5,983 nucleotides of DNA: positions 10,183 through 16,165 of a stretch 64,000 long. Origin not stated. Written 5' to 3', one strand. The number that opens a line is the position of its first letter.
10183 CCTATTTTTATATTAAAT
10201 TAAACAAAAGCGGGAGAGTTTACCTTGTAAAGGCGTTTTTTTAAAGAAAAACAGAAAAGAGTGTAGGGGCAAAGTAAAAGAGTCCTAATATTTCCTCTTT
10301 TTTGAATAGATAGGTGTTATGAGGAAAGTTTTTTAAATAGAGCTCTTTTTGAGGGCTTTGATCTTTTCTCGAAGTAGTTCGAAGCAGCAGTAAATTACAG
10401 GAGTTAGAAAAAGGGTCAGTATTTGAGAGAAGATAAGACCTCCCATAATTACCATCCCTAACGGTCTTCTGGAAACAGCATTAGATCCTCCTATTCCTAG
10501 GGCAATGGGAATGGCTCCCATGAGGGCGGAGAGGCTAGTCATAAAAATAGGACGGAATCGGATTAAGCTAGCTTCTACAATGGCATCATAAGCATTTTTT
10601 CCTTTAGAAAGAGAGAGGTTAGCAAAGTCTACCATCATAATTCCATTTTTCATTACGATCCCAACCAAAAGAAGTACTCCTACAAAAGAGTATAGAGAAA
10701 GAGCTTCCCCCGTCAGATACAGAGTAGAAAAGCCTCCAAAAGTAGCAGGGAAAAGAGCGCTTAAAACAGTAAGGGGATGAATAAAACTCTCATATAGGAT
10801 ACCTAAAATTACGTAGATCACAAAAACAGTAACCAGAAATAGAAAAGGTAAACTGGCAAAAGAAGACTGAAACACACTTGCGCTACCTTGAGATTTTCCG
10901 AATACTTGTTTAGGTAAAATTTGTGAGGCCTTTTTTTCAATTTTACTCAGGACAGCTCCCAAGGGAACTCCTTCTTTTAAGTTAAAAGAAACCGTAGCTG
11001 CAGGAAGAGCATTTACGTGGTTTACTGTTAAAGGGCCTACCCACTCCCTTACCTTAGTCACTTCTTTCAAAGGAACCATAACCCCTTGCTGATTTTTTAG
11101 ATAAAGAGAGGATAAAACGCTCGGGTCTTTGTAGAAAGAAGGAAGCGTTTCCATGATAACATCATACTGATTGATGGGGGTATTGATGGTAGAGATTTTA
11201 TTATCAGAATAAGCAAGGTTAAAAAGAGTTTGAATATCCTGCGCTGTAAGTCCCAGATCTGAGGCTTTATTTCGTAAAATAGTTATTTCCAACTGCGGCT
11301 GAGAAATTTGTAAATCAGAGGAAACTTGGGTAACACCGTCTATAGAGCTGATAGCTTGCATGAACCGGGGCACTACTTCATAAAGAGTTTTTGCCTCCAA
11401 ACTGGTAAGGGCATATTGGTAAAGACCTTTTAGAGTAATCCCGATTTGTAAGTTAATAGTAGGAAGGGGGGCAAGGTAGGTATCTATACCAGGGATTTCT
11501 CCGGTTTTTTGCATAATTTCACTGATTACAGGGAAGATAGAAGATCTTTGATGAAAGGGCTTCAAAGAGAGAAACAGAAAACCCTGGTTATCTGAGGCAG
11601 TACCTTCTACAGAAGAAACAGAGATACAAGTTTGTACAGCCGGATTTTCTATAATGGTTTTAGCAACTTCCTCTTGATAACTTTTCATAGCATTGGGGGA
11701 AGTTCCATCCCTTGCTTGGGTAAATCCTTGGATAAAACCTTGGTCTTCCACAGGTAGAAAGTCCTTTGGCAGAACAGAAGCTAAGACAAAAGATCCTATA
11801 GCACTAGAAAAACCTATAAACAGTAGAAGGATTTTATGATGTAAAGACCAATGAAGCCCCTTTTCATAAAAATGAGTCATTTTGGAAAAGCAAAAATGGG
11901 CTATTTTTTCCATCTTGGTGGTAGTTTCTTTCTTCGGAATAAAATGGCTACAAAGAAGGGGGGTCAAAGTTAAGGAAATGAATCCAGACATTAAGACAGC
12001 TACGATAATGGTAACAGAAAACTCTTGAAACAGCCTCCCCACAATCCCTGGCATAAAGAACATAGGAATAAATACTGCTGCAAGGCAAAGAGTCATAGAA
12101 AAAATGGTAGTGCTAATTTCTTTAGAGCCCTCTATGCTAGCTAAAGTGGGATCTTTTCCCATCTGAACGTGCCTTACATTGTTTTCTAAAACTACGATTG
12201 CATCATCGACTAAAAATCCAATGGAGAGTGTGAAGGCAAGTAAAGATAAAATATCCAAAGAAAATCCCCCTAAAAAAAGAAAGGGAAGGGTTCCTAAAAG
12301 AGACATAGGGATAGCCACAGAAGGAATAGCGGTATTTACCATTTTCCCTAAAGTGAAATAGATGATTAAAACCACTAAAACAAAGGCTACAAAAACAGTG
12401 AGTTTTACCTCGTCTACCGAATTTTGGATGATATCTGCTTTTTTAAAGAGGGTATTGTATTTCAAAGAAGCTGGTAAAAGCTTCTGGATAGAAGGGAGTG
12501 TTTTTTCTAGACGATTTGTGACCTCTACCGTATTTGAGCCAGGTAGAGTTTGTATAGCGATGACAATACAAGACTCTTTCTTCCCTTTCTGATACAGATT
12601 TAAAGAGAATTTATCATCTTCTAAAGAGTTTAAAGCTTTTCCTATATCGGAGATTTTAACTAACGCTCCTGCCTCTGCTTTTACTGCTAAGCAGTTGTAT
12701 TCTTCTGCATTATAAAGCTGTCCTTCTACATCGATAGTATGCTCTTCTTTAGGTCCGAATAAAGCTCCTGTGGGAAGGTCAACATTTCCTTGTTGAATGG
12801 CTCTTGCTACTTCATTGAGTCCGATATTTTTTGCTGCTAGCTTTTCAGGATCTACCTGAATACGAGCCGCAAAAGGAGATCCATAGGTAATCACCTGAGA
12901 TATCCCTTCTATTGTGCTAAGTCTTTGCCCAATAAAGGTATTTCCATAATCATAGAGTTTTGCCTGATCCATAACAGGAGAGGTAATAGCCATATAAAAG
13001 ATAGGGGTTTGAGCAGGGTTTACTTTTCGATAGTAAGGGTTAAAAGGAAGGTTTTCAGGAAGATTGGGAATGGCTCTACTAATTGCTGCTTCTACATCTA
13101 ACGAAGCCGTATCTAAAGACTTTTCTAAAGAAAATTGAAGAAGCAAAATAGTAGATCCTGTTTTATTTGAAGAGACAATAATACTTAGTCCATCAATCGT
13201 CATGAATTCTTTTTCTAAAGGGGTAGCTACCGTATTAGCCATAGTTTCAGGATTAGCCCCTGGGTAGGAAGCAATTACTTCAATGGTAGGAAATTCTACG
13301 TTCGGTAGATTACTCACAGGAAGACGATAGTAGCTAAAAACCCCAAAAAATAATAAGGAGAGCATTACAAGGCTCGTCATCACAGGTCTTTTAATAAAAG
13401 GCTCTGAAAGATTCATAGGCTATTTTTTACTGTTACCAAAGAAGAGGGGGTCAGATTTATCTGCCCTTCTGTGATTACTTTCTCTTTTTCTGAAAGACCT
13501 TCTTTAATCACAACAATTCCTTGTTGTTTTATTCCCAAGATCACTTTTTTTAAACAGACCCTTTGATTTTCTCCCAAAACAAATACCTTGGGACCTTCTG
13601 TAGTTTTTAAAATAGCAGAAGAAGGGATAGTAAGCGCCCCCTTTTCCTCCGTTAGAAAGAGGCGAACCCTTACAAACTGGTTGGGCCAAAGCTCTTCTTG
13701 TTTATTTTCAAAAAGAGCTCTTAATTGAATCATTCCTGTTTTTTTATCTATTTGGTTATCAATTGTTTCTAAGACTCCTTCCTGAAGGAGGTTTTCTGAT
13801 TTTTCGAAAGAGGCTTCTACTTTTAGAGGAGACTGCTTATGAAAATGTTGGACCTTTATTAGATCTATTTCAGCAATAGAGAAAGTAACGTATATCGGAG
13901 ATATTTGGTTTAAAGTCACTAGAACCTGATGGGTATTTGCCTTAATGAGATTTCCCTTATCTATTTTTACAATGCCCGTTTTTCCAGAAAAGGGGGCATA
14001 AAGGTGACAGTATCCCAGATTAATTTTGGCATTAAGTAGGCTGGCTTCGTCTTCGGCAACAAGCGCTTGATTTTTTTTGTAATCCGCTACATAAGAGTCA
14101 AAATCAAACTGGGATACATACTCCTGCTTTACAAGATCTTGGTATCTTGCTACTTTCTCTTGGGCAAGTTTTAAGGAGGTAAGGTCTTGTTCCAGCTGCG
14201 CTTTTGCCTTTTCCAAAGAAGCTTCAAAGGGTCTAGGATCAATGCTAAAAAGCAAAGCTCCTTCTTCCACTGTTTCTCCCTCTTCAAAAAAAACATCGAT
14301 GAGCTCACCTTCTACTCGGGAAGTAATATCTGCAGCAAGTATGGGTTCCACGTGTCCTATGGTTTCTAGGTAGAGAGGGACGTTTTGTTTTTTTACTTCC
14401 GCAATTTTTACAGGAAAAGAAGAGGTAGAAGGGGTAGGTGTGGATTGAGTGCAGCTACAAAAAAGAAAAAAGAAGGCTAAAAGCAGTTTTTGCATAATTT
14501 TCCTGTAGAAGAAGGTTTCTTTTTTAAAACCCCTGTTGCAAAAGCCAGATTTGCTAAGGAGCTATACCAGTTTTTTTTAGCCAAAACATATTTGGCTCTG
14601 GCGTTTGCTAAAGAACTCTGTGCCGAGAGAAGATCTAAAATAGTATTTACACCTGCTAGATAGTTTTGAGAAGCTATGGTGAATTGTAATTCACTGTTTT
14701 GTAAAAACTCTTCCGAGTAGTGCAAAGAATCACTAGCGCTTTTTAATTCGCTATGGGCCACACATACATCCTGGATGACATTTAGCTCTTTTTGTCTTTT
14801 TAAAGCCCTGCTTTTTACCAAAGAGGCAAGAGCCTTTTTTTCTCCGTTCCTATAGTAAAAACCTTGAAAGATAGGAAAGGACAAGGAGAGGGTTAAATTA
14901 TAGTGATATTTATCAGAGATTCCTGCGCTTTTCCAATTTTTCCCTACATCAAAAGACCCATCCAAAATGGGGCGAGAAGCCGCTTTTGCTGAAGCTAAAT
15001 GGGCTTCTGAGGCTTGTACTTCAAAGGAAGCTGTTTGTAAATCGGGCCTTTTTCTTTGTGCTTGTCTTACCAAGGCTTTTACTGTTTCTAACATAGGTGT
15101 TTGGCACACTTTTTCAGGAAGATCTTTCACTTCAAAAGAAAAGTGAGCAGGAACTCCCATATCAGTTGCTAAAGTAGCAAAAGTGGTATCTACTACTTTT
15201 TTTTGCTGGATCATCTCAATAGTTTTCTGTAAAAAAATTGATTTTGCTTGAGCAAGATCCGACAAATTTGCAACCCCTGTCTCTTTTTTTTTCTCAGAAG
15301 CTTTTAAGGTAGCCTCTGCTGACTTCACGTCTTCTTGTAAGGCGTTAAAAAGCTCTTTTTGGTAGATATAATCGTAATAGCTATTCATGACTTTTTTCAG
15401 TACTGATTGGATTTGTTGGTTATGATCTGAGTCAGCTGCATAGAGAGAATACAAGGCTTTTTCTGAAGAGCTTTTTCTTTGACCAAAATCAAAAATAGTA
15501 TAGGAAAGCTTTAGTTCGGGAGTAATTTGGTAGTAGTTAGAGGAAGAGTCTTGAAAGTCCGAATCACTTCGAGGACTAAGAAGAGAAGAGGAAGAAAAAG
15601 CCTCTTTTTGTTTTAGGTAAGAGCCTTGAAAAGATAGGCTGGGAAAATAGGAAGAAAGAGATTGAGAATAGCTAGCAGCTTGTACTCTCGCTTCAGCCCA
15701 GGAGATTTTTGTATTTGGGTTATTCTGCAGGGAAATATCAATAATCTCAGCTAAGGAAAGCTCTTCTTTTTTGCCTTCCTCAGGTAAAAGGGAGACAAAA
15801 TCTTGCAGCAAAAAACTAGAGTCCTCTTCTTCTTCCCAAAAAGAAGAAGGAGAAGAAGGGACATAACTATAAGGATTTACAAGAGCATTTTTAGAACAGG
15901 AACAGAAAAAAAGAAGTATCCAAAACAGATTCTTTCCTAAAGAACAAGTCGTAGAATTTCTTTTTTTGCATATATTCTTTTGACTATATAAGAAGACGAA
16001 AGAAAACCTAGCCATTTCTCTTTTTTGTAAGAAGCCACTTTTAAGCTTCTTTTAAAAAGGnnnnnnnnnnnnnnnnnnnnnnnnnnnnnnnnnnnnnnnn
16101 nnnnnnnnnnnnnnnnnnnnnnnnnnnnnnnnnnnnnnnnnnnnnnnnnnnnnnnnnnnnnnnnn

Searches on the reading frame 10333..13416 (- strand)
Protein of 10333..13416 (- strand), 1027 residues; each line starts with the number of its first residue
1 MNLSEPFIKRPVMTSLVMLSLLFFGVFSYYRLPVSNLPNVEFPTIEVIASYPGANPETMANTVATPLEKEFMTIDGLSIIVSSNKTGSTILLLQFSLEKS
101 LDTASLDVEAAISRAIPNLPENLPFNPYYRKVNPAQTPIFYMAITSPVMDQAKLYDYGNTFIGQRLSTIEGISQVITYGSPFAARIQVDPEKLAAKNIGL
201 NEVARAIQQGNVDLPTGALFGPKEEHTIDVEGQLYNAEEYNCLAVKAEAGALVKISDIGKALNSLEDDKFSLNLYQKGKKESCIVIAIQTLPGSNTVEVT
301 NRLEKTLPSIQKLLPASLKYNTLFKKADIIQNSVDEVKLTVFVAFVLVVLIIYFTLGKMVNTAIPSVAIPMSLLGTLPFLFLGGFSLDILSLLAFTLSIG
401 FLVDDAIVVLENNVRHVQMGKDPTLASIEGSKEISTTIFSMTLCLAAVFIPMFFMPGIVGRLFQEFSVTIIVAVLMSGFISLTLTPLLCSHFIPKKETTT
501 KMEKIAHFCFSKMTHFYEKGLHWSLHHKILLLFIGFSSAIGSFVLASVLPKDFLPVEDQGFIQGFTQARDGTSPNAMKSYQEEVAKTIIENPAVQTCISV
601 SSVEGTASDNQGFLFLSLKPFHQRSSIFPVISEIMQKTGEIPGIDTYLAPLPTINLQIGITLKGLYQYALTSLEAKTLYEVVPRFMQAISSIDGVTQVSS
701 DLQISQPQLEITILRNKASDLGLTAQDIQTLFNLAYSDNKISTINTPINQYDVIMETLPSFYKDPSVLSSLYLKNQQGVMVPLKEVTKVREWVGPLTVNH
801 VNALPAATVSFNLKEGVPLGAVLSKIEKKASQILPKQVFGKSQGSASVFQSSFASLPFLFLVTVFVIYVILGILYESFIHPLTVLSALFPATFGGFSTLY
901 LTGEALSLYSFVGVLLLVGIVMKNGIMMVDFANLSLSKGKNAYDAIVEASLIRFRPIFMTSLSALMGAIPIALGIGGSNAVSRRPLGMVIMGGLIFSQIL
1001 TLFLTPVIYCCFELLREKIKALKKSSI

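Call 43: search_protein_families(library=pfam, proteins=[window:10333-13416:-], max_evalue=0.00001)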
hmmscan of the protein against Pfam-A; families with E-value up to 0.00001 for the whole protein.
window:10333-13416:- (1027 aa): 1 family
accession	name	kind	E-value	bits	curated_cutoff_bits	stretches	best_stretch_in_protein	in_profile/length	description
PF00873.25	ACR_tran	-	2.8e-263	876.6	28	1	5-1012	3-1020/1021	AcrB/AcrD/AcrF family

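Call 79: search_protein_families(library=ncbifam, proteins=[window:10333-13416:-], max_evalue=1e-10)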
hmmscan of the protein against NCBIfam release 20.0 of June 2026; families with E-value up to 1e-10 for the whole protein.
window:10333-13416:- (1027 aa): 11 families
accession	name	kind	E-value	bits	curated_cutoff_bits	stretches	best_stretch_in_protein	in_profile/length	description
NF033617.1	RND_permease_2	subfamily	1.4e-297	989.9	1250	1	4-1012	1-1007/1009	multidrug efflux RND transporter permease subunit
NF007798.0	PRK10503.1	equivalog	1.6e-246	820.6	1584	1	5-1021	14-1031/1040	MdtB/MuxB family multidrug efflux RND transporter permease subunit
NF007905.0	PRK10614.1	equivalog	4.9e-246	819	1774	1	6-1023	6-1019/1025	multidrug efflux RND transporter permease subunit MdtC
NF000282.2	RND_permease_1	subfamily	6.8e-189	630.1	1250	1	6-1011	3-1026/1029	multidrug efflux RND transporter permease subunit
TIGR00915.1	2A0602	subfamily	2.7e-168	561.9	940.35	1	4-1013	2-1029/1050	efflux RND transporter permease subunit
NF007133.0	PRK09579.1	equivalog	4.8e-147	491.2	1763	1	1-1012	1-1002/1017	multidrug efflux RND transporter permease subunit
NF007842.1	PRK10555.1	equivalog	8.1e-123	411.3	1854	1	6-1010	4-1024/1036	multidrug efflux RND transporter permease AcrD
NF007131.0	PRK09577.1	equivalog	5.5e-121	405.1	1768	1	7-1013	5-1023/1045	multidrug efflux RND transporter permease subunit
NF000037.1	RND_perm_OqxB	exception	9.8e-114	381.2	2200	1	1-1019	1-1041/1050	multidrug efflux RND transporter permease subunit OqxB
NF011706.2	PRK15127.1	equivalog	2.9e-101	340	2150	1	6-1011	4-1028/1049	multidrug efflux RND transporter permease subunit AcrB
TIGR00914.1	2A0601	subfamily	1.9e-98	330.5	701.45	1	16-1020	18-1043/1051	CusA/CzcA family heavy metal efflux RND transporter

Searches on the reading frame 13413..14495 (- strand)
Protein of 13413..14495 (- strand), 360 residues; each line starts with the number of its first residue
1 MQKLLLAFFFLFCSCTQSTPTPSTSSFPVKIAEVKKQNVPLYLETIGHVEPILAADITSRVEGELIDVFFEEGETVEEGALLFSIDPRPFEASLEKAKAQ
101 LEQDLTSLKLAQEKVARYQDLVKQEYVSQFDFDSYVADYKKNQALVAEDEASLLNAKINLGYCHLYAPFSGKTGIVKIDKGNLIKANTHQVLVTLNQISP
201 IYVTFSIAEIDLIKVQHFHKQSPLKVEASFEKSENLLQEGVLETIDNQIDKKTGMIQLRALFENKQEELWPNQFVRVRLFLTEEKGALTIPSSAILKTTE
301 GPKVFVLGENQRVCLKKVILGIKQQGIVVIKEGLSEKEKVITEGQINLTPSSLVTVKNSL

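Call 43: search_protein_families(library=pfam, proteins=[window:13413-14495:-], max_evalue=0.00001)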
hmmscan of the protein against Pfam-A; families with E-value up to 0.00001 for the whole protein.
window:13413-14495:- (360 aa): 2 families
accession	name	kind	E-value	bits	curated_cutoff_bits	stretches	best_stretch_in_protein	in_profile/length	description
PF16576.10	HlyD_D23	-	9.7e-12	45.1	30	1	55-275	20-214/214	Barrel-sandwich domain of CusB or HlyD membrane-fusion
PF13437.12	HlyD_3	-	1.6e-06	29.2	22.2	0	165-266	2-97/106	HlyD family secretion protein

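Call 79: search_protein_families(library=ncbifam, proteins=[window:13413-14495:-], max_evalue=1e-10)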
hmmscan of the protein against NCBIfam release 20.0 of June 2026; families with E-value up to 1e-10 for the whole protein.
window:13413-14495:- (360 aa): 15 families
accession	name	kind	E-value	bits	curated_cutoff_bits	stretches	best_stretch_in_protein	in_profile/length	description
NF008589.1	PRK11556.1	equivalog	1.9e-84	283.9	391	1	22-356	52-387/392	MdtA/MuxA family multidrug efflux RND transporter periplasmic adaptor subunit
TIGR01730.1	RND_mfp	subfamily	2.2e-70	237.2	94.9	1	29-356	1-321/322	efflux RND transporter periplasmic adaptor subunit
NF033138.2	RND-peri-MexC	equivalog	1.3e-59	202.2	625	1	6-357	15-372/375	MexC family multidrug efflux RND transporter periplasmic adaptor subunit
NF007132.1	PRK09578.1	equivalog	5.5e-52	176.8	512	1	7-356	18-375/396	MexX/AxyX family multidrug efflux RND transporter periplasmic adaptor subunit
NF045904.1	RND-peri-MexE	equivalog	9.4e-51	172.9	714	1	8-356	16-368/390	multidrug efflux RND transporter periplasmic adaptor subunit MexE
NF011604.1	PRK15030.1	equivalog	2e-43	148.9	765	1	31-357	42-376/397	multidrug efflux RND transporter periplasmic adaptor subunit AcrA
NF033834.1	RND_adapt_MexA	exception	7.8e-38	130.5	750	1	4-351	14-355/373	multidrug efflux RND transporter periplasmic adaptor subunit MexA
NF000272.2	OqxA_adapt_sub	exception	4.2e-37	128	835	1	11-345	23-367/391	multidrug efflux RND transporter periplasmic adaptor subunit OqxA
NF007362.0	PRK09859.1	equivalog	2.7e-33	115.6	738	1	28-350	35-365/385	multidrug transporter subunit MdtE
TIGR00999.1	8a0102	subfamily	7.3e-26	90.9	319.3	1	73-346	1-268/271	CzcB/NccB family metal efflux transporter periplasmic adaptor subunit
NF008606.0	PRK11578.1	equivalog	1.6e-24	86.7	342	1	17-342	29-362/371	macrolide transporter subunit MacA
NF007785.0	PRK10476.1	equivalog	1.4e-18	66.9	376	0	56-102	50-96/347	multidrug transporter subunit MdtN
TIGR00998.1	8a0101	subfamily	1.5e-13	50.5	390.8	0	55-123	43-111/334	EmrA/EmrK family multidrug efflux transporter periplasmic adaptor subunit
NF002939.0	PRK03598.1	equivalog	1.1e-11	44.5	393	0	52-113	42-103/332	secretion protein HlyD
NF007303.0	PRK09783.1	subfamily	2.8e-11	42.5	390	1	167-345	219-389/414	copper/silver efflux system membrane fusion protein CusB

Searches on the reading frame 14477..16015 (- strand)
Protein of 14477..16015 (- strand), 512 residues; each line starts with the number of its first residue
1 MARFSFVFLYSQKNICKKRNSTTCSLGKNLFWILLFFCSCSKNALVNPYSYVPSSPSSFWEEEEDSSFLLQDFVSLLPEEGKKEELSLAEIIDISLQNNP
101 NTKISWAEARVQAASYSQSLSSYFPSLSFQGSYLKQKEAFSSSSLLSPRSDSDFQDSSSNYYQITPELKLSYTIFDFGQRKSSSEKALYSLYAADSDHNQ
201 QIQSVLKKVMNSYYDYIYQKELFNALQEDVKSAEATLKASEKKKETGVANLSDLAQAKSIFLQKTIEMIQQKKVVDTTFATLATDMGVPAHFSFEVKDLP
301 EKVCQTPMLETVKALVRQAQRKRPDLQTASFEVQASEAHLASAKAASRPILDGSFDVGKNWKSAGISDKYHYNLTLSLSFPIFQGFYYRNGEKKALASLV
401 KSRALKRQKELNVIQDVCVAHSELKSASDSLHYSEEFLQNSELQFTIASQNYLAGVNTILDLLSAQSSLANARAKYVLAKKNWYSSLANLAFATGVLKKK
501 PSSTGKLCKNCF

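Call 43: search_protein_families(library=pfam, proteins=[window:14477-16015:-], max_evalue=0.00001)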
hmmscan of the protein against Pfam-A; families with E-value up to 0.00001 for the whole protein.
window:14477-16015:- (512 aa): 1 family
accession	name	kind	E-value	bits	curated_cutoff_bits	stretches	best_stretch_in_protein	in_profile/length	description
PF02321.23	OEP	-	2.4e-51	174.7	22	2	314-495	3-187/187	Outer membrane efflux protein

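Call 79: search_protein_families(library=ncbifam, proteins=[window:14477-16015:-], max_evalue=1e-10)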
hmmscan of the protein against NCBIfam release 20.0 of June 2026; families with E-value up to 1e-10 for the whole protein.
window:14477-16015:- (512 aa): 3 families
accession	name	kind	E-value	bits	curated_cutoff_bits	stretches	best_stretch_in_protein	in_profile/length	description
TIGR01844.1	type_I_sec_TolC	subfamily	8.7e-47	160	225.15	1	85-499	2-402/414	TolC family outer membrane protein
TIGR01845.1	outer_NodT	subfamily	3.7e-37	128.2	210.05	1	88-495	59-458/460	efflux transporter outer membrane subunit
NF007002.0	PRK09465.1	equivalog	2.8e-16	59.1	495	1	87-499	25-428/460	outer membrane channel protein TolC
